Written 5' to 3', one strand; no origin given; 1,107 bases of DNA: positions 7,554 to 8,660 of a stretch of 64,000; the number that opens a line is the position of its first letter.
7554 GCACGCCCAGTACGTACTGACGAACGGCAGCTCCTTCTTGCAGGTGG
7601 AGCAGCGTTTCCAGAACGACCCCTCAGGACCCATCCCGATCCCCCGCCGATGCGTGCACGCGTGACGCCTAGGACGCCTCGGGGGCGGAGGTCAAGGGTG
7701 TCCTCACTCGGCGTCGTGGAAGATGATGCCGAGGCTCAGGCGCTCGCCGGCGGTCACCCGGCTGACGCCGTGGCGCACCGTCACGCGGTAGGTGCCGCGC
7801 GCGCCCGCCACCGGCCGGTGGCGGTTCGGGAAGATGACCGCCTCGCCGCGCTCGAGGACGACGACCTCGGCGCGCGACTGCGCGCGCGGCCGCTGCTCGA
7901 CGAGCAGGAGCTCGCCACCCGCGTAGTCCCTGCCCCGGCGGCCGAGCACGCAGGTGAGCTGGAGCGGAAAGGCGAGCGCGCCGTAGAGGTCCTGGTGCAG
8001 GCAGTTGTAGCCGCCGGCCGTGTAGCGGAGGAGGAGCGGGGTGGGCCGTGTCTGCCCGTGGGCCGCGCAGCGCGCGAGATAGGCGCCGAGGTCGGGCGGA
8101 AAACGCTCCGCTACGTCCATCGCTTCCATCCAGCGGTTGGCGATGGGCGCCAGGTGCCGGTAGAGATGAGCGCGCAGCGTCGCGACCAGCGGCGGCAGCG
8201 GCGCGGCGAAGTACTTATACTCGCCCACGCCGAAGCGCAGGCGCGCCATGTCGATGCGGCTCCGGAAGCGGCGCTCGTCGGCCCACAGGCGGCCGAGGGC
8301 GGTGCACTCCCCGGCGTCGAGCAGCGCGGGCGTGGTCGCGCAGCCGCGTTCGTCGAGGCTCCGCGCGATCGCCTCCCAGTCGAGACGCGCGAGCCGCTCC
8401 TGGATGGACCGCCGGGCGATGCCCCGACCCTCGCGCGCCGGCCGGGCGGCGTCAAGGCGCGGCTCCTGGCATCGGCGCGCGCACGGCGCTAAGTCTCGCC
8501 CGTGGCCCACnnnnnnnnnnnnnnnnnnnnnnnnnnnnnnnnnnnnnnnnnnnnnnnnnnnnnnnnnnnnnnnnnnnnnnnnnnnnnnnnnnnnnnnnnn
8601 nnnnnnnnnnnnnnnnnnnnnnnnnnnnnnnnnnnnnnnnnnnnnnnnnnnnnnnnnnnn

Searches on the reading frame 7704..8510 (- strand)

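Call 62: search_protein_families(library=pfam, proteins=[window:7704-8510:-], max_evalue=0.001)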
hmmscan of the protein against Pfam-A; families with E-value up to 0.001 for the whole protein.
window:7704-8510:- (268 aa): 2 families
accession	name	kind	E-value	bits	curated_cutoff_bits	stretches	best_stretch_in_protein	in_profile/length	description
PF09859.15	Oxygenase-NA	-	4.3e-78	261.2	26.2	1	96-267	1-172/172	Oxygenase, catalysing oxidative methylation of damaged DNA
PF13640.12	2OG-FeII_Oxy_3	-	1.1e-06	30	27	1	160-264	3-97/98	2OG-Fe(II) oxygenase superfamily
